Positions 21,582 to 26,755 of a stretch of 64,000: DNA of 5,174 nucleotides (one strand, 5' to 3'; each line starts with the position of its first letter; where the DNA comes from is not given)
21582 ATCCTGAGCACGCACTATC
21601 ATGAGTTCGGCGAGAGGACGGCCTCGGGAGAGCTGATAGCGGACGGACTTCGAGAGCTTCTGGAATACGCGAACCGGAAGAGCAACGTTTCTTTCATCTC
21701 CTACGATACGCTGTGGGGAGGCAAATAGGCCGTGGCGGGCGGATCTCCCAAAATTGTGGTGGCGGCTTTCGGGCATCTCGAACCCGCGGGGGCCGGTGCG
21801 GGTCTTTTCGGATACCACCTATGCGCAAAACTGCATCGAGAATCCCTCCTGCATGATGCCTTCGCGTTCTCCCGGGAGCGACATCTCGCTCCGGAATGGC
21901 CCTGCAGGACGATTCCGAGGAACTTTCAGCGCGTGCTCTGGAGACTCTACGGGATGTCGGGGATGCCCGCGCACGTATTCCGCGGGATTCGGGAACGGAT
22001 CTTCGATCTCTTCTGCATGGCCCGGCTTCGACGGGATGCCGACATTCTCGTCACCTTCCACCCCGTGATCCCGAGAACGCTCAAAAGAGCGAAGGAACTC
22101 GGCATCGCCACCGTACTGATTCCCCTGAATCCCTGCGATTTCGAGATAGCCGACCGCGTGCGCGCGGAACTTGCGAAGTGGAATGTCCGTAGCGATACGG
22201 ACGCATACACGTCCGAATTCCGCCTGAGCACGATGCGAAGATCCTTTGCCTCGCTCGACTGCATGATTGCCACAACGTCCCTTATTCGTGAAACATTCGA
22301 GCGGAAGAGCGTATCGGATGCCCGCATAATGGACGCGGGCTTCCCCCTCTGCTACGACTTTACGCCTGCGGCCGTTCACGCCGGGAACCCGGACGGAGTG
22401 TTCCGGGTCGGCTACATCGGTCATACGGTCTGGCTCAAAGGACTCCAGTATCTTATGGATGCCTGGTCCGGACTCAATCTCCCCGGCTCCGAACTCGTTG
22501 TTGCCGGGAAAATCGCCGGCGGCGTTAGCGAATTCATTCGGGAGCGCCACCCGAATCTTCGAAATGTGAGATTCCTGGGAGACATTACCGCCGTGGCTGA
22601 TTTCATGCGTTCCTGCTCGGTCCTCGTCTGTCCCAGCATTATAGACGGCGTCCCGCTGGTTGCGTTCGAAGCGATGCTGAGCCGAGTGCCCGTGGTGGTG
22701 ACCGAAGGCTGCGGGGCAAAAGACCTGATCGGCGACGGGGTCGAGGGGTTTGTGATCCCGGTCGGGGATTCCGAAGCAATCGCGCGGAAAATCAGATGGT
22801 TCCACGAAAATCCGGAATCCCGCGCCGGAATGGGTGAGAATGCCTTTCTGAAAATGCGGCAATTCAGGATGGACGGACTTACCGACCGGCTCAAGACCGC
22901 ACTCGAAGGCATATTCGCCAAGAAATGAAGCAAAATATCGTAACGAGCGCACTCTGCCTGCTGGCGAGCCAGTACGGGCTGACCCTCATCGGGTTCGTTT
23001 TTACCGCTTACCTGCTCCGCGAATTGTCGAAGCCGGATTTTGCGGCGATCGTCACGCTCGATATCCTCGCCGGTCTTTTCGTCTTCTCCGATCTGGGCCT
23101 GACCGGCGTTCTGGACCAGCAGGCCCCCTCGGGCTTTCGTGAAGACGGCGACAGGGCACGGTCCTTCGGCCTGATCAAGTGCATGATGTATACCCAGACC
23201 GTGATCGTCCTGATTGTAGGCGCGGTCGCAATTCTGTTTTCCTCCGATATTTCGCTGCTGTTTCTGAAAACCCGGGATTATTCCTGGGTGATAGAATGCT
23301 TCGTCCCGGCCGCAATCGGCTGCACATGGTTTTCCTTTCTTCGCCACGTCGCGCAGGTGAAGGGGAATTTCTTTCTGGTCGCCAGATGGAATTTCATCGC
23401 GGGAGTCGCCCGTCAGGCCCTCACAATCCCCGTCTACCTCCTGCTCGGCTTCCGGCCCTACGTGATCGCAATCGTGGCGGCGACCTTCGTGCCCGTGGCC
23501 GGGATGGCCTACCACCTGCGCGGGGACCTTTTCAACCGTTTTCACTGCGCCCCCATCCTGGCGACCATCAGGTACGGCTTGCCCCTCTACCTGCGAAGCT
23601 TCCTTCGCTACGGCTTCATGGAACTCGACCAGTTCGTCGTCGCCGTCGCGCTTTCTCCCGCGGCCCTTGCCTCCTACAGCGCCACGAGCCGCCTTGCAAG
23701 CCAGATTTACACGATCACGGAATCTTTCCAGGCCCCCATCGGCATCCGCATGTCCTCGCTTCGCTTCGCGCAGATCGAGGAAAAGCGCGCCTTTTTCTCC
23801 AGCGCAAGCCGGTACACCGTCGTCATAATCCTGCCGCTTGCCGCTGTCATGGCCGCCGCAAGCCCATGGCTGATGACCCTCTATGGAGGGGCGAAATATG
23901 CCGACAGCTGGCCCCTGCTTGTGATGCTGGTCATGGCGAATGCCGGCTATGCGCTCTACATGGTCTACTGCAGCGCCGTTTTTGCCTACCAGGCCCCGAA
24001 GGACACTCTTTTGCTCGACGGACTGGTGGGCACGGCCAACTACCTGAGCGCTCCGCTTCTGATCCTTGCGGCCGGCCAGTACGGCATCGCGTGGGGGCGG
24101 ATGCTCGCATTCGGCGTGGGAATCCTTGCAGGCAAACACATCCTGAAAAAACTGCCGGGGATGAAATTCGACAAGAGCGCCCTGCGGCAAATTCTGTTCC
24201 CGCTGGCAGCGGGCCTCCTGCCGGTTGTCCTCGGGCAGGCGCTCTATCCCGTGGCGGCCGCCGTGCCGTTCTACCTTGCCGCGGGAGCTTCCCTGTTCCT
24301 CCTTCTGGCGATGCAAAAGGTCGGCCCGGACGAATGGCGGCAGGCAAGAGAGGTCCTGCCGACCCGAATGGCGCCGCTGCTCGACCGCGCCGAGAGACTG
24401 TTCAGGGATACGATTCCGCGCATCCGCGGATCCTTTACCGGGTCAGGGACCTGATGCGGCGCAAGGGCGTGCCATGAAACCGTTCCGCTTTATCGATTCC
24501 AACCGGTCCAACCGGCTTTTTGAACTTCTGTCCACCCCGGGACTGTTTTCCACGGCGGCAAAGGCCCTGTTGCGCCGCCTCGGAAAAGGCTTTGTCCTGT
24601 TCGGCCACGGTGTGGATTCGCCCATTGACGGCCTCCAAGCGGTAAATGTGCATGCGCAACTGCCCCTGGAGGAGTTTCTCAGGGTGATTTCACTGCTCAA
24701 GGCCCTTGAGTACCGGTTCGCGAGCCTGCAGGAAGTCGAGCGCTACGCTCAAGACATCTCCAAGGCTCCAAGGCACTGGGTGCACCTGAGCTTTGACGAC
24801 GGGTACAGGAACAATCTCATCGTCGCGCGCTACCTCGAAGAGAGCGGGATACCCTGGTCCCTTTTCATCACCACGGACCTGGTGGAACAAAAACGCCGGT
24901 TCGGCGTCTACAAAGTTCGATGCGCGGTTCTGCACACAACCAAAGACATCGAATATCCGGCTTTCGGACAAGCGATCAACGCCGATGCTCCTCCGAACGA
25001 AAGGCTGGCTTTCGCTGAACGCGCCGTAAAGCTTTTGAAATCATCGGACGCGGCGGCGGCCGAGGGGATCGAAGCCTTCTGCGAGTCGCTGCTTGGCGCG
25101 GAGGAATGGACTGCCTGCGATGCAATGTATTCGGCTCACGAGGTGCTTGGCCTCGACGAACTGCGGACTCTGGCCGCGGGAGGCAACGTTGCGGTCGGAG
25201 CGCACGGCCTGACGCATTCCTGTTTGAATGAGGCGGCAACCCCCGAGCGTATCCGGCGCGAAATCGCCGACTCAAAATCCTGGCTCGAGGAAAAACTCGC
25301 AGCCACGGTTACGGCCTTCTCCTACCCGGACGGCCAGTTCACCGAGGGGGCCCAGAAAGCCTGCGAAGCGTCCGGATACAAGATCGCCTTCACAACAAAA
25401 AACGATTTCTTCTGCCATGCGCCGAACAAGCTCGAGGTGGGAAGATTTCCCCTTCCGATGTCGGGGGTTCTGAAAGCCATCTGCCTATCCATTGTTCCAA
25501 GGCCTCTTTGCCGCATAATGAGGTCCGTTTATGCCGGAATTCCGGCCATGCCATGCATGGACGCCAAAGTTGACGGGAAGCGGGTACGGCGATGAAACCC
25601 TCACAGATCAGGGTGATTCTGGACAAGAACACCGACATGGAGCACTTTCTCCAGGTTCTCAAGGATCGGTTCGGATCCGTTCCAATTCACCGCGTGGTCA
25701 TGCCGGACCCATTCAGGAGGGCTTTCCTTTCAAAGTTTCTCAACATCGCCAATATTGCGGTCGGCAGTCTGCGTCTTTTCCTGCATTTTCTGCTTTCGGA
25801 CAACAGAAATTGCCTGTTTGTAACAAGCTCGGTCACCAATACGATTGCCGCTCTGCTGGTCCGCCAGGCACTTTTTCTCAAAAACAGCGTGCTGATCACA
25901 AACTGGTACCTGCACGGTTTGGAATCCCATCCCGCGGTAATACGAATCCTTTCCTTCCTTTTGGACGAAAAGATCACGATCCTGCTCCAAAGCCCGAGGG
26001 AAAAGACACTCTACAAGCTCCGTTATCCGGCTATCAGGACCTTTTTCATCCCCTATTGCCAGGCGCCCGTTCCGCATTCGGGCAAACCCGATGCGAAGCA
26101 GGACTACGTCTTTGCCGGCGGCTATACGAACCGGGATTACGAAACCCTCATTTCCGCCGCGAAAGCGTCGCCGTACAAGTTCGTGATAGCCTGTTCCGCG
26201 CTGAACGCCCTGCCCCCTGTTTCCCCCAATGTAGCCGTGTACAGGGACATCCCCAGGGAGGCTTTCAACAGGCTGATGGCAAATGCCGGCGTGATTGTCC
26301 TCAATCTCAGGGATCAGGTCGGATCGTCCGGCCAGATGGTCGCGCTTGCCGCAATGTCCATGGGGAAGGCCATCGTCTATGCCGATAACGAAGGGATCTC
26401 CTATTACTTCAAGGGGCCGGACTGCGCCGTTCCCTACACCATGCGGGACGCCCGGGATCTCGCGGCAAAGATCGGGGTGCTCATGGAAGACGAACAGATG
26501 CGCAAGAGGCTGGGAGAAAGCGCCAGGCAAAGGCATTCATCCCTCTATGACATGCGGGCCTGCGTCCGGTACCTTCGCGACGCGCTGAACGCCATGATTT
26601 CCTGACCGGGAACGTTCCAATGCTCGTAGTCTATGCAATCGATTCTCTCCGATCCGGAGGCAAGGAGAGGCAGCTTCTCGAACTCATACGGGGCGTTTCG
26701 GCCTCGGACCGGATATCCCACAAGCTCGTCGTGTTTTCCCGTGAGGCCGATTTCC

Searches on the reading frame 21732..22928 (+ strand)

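Call 14: search_protein_families(library=pfam, proteins=[window:21732-22928:+])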
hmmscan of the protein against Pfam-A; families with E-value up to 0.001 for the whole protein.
window:21732-22928:+ (398 aa): 3 families
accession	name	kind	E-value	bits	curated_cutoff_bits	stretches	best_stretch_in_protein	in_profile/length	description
PF00534.26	Glycos_transf_1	-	6.8e-27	94.5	26.4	1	220-371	12-169/172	Glycosyl transferases group 1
PF13692.12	Glyco_trans_1_4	-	6e-25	88.6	27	1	225-359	3-141/142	Glycosyl transferases group 1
PF20706.3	GT4-conflict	-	5.1e-10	39.3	26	1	254-363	234-360/385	Family 4 Glycosyltransferase in conflict systems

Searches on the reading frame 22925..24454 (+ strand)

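Call 14: search_protein_families(library=pfam, proteins=[window:22925-24454:+])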
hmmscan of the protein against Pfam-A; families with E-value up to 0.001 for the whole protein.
window:22925-24454:+ (509 aa): 1 family
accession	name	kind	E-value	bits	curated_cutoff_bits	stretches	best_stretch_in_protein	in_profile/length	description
PF13440.11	Polysacc_synt_3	-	4.5e-10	39.7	23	1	34-328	6-291/293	Polysaccharide biosynthesis protein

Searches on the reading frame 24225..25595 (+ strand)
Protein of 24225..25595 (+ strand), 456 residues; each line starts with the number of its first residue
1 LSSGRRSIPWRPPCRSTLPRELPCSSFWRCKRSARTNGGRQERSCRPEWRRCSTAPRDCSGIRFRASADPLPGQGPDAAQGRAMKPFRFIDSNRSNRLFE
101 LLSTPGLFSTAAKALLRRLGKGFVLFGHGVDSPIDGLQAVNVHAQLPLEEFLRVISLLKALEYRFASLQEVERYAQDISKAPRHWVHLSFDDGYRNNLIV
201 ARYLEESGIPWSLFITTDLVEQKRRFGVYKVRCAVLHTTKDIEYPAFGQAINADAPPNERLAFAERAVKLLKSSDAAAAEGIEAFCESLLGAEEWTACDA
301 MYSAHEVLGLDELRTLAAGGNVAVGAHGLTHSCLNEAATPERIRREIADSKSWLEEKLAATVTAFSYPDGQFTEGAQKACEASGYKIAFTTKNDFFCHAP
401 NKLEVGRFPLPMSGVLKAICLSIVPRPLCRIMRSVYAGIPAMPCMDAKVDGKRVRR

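Call 14: search_protein_families(library=pfam, proteins=[window:24225-25595:+])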
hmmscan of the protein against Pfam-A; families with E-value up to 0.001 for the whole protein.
window:24225-25595:+ (456 aa): 1 family
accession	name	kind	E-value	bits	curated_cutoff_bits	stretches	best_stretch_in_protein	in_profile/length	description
PF01522.26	Polysacc_deac_1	-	3.5e-13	50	23.1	1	181-387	4-123/124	Polysaccharide deacetylase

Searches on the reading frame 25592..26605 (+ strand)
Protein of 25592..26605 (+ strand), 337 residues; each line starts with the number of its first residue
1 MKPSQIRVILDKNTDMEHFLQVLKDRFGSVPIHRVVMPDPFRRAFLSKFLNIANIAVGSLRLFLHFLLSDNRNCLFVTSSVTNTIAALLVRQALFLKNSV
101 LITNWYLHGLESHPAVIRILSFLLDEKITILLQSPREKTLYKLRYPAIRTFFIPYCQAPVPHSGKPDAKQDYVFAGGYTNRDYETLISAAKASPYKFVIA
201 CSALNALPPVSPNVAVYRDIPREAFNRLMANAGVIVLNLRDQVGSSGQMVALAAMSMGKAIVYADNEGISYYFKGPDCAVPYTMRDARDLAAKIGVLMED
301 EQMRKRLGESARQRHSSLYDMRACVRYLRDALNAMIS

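Call 14: search_protein_families(library=pfam, proteins=[window:25592-26605:+])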
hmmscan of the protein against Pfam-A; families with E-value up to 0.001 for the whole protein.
window:25592-26605:+ (337 aa): 3 families
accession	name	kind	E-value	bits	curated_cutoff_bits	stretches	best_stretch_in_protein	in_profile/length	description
PF13524.12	Glyco_trans_1_2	-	4e-08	33.7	25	1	185-328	4-142/144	Glycosyl transferase-like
PF00534.26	Glycos_transf_1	-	6.4e-08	32.7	26.4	1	211-314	72-172/172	Glycosyl transferases group 1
PF13692.12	Glyco_trans_1_4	-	2.5e-05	25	27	1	195-300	34-142/142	Glycosyl transferases group 1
